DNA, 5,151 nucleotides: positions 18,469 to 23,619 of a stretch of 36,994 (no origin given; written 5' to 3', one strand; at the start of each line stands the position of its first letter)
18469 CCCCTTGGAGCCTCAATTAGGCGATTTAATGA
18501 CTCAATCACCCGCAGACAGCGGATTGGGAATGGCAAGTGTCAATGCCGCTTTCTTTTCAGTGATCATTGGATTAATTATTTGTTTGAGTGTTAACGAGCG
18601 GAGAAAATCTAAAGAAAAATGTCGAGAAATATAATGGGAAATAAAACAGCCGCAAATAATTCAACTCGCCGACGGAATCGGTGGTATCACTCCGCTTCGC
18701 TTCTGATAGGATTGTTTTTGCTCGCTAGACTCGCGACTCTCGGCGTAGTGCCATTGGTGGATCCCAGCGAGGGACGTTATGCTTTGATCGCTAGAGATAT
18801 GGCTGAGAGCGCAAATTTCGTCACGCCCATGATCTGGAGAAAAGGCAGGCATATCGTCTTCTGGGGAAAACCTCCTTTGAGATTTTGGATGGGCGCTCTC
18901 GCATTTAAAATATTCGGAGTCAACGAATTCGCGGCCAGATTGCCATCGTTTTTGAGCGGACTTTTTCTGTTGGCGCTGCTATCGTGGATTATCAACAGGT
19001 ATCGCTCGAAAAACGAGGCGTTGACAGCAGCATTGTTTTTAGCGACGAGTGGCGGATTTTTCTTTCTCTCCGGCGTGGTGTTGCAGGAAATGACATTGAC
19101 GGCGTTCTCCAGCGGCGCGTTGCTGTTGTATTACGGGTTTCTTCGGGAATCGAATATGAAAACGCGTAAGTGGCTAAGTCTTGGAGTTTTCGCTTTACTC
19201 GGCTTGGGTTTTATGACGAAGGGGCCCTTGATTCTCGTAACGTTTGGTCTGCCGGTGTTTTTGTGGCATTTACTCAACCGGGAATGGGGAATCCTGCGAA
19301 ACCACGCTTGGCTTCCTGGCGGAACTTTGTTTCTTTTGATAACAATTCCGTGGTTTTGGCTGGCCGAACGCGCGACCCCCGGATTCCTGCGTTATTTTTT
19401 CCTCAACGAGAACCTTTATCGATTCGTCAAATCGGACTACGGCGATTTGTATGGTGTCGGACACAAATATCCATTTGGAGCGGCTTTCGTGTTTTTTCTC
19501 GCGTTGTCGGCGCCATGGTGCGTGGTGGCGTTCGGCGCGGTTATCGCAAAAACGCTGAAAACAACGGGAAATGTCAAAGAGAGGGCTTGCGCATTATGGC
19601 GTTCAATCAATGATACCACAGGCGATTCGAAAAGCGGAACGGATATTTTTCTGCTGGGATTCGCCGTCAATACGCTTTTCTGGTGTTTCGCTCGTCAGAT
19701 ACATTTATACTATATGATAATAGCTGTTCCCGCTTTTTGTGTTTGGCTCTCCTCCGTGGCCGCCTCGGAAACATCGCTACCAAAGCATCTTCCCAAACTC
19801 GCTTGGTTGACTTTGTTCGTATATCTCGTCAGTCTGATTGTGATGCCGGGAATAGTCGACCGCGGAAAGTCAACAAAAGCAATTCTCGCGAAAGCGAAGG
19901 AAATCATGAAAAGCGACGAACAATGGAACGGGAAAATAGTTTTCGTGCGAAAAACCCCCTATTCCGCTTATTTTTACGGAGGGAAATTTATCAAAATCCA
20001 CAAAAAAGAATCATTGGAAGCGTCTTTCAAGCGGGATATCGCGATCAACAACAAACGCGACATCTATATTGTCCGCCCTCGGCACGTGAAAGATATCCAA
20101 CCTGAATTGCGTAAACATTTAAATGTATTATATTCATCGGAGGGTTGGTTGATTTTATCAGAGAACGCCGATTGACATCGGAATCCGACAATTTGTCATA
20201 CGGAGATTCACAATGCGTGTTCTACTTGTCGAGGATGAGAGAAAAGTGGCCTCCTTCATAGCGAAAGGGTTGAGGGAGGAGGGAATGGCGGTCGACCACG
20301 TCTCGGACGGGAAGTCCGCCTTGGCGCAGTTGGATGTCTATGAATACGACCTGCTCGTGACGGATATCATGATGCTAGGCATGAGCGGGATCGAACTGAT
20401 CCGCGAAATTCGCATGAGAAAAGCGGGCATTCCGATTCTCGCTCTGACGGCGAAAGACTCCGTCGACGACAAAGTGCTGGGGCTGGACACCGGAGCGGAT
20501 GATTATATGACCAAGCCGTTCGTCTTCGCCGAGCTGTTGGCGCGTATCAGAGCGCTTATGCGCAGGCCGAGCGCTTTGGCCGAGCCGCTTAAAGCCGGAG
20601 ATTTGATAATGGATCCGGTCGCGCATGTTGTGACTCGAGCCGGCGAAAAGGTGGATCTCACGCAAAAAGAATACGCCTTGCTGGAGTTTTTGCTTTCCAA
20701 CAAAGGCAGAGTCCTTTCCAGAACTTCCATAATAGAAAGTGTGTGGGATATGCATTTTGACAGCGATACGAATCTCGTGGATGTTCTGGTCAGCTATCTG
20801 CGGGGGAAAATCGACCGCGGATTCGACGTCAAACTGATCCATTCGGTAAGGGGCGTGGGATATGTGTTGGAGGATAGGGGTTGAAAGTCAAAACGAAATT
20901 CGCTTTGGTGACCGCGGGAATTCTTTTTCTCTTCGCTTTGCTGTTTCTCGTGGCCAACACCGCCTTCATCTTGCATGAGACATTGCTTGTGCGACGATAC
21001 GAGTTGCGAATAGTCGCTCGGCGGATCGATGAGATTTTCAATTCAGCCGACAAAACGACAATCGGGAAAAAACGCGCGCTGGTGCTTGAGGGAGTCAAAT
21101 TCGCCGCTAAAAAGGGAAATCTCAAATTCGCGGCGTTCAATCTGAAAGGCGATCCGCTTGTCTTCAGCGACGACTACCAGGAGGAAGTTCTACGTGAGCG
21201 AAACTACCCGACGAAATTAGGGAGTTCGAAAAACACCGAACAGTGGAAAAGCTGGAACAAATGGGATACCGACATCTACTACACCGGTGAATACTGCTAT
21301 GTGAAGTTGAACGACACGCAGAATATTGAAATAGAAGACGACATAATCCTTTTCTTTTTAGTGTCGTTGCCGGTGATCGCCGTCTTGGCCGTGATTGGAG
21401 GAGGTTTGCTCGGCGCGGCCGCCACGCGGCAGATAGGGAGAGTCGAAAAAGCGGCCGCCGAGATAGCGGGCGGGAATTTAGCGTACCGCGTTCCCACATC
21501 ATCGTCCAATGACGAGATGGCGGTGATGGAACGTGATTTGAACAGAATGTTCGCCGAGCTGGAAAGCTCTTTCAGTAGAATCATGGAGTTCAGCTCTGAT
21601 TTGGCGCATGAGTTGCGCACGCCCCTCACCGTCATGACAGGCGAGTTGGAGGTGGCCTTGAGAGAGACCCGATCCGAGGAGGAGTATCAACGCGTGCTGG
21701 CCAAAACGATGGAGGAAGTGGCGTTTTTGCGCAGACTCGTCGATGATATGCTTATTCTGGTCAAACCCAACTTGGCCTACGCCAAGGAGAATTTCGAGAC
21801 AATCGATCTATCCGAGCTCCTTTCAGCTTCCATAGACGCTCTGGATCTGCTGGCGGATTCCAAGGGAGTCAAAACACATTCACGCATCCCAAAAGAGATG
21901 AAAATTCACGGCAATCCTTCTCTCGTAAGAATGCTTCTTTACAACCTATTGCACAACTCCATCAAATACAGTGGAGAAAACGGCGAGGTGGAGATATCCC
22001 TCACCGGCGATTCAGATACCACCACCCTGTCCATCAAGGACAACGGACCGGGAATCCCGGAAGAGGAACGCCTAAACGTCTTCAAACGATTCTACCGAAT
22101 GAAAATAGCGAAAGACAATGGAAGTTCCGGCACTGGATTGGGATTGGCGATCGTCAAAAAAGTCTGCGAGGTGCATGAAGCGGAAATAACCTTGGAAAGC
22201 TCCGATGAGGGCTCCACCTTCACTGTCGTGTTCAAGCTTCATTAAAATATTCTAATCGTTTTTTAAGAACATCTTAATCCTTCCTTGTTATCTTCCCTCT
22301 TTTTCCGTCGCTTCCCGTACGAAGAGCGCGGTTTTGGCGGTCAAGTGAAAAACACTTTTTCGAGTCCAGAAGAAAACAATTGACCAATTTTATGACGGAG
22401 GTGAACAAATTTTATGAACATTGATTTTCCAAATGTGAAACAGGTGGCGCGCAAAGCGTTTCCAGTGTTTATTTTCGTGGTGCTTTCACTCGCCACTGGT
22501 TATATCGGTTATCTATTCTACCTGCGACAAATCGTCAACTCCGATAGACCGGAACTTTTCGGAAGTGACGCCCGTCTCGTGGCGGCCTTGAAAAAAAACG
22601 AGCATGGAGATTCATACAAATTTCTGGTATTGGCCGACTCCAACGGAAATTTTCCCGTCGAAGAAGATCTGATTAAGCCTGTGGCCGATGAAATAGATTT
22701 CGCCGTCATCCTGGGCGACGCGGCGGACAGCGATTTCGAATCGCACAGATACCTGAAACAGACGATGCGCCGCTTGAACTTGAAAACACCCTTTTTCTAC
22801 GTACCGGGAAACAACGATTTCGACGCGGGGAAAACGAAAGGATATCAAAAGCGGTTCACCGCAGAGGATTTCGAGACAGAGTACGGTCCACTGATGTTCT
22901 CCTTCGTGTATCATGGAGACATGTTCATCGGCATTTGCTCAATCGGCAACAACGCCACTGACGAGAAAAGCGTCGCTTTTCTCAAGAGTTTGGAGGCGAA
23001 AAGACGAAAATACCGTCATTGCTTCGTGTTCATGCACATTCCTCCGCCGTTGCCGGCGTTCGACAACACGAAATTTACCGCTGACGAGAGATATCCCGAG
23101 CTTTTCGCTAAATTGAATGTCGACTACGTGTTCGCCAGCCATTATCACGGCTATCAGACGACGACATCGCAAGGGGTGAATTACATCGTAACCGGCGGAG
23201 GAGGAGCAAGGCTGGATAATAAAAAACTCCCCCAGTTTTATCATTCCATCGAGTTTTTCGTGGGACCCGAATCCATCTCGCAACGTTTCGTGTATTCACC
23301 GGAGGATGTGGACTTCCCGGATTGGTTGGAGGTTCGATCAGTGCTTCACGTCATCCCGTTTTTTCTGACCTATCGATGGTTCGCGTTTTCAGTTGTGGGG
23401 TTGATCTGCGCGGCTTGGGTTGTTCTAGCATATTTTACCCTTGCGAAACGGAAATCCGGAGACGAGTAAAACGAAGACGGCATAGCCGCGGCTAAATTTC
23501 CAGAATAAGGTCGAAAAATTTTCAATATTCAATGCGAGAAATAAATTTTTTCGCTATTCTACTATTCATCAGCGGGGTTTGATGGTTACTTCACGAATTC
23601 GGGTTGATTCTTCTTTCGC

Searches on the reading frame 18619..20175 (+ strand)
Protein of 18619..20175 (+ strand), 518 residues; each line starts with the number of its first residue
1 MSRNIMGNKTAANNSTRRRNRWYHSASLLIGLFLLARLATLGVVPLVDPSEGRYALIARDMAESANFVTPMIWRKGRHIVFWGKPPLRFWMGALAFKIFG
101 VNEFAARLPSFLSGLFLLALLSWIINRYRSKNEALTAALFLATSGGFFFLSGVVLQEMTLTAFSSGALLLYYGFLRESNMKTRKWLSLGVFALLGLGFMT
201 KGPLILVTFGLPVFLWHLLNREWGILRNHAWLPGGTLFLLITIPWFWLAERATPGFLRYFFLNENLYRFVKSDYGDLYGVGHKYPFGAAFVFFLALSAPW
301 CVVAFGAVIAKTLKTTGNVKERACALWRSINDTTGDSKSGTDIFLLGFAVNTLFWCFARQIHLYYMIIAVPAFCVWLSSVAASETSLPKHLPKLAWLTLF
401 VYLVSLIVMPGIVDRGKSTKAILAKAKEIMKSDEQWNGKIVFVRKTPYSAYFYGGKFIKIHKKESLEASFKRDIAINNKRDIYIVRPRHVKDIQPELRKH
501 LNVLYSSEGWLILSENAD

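Call 30: search_protein_families(library=pfam, proteins=[window:18619-20175:+])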
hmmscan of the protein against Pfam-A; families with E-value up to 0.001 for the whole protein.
window:18619-20175:+ (518 aa): 2 families
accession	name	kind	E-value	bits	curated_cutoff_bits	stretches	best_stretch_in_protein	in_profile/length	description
PF13231.12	PMT_2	-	1.1e-20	74.9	26.1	1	84-247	2-159/160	Dolichyl-phosphate-mannose-protein mannosyltransferase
PF02366.24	PMT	-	5.2e-20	72.5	22.7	1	48-260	27-245/245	Dolichyl-phosphate-mannose-protein mannosyltransferase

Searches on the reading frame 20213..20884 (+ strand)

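Call 30: search_protein_families(library=pfam, proteins=[window:20213-20884:+])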
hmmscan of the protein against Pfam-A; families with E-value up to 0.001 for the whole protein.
window:20213-20884:+ (223 aa): 2 families
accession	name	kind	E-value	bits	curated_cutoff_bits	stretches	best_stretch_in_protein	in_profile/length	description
PF00072.30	Response_reg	-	3.3e-28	98.5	30.2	1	3-113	1-111/111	Response regulator receiver domain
PF00486.34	Trans_reg_C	-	5.6e-26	90.9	26.2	1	144-219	1-77/77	Transcriptional regulatory protein, C terminal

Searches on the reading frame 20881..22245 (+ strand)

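Call 30: search_protein_families(library=pfam, proteins=[window:20881-22245:+])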
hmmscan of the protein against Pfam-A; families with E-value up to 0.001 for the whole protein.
window:20881-22245:+ (454 aa): 5 families
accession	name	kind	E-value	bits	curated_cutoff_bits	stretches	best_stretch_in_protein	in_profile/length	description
PF02518.31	HATPase_c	-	3.6e-26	92.2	26.4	1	345-453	2-109/111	Histidine kinase-, DNA gyrase B-, and HSP90-like ATPase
PF00512.31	HisKA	-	2.6e-12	47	26.9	1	236-295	4-62/66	His Kinase A (phospho-acceptor) domain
PF00672.30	HAMP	-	7.2e-10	39.5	25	1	178-228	3-52/53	HAMP domain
PF13589.12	HATPase_c_3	-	2.5e-05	24.7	25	1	353-425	7-82/137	Histidine kinase-, DNA gyrase B-, and HSP90-like ATPase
PF13581.12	HATPase_c_2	-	0.00025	21.5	27.4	1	358-448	41-124/127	Histidine kinase-like ATPase domain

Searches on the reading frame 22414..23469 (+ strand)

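Call 30: search_protein_families(library=pfam, proteins=[window:22414-23469:+])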
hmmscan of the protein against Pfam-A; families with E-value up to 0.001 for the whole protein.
window:22414-23469:+ (351 aa): 2 families
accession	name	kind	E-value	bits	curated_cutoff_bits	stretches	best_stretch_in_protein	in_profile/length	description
PF00149.33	Metallophos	-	1.7e-12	48.6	21.5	1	69-247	2-191/191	Calcineurin-like phosphoesterase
PF12850.12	Metallophos_2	-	0.00011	22.6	27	1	70-268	3-140/154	Calcineurin-like phosphoesterase superfamily domain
